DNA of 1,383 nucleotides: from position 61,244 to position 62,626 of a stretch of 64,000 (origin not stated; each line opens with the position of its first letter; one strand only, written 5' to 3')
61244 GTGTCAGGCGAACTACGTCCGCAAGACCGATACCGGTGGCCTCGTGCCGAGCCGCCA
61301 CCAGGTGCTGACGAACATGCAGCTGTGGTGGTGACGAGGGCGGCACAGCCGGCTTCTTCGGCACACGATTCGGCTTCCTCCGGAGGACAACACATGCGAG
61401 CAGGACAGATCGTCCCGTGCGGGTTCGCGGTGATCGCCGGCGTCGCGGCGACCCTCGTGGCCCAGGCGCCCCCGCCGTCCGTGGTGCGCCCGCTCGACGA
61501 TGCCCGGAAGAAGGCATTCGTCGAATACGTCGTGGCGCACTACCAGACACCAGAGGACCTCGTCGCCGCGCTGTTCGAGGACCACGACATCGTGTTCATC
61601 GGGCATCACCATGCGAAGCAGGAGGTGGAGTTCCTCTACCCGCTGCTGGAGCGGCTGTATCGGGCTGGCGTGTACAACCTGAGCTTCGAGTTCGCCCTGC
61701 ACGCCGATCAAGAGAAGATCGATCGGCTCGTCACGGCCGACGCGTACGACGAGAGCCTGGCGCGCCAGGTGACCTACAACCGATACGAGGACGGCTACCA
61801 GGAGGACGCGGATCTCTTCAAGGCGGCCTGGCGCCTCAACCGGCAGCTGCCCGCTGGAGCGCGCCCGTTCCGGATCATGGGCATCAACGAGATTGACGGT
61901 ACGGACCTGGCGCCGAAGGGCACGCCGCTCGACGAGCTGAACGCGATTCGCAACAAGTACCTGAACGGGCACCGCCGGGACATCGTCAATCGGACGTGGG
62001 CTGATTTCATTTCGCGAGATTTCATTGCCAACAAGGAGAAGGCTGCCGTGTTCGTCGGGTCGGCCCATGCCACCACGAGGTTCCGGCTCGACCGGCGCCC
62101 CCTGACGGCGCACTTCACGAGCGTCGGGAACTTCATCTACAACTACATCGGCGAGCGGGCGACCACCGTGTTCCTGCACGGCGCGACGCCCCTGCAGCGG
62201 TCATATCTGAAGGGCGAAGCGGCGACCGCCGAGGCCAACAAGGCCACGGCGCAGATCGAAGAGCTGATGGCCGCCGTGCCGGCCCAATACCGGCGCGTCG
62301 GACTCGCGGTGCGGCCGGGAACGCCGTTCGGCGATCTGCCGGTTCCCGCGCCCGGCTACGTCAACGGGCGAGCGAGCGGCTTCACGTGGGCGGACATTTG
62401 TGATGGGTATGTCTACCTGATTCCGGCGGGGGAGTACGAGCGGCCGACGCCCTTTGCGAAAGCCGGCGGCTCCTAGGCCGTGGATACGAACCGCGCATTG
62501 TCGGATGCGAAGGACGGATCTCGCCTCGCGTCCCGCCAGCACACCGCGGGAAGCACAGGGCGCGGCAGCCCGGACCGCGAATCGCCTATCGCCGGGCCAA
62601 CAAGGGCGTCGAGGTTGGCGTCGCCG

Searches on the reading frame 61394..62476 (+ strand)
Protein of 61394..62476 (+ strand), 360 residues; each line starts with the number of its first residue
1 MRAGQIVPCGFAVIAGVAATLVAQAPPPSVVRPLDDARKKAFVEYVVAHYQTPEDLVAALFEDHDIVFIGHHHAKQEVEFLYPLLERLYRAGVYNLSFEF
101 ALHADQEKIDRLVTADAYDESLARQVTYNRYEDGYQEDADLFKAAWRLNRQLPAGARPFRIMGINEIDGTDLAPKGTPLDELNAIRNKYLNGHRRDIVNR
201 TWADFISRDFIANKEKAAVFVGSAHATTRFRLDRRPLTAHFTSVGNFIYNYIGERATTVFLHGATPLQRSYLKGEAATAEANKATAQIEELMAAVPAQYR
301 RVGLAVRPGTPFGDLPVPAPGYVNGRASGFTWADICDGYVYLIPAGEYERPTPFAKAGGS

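Call 9: search_protein_families(library=pfam, proteins=[window:61406-62476:+])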
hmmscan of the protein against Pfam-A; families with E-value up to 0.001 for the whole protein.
window:61406-62476:+ (356 aa): 1 family
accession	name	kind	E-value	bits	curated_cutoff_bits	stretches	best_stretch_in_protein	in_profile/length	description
PF04187.18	Cofac_haem_bdg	-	0.00069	20.1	27.7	0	57-141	5-93/213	Haem-binding uptake, Tiki superfamily, ChaN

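Call 38: find_encoding_contigs(protein=window:61394-62476:+, flank=10000, max_places=2)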
Protein window:61394-62476:+ (360 aa): 1 contig read that carries it; 1 place shown.
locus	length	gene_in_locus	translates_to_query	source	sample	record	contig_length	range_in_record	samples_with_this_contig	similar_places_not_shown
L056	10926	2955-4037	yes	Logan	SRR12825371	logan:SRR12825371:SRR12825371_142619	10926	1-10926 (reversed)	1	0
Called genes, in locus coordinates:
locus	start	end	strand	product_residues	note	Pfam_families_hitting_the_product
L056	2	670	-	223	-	?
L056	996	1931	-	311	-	PF20434:BD-FAE, PF07859:Abhydrolase_3, PF00326:Peptidase_S9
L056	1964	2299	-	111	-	PF00144:Beta-lactamase (weak)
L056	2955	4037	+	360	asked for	-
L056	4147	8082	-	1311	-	PF22643:NagA_N (faint), PF01979:Amidohydro_1, PF07969:Amidohydro_3, PF01979:Amidohydro_1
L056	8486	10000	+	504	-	-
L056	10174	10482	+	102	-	-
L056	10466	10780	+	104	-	-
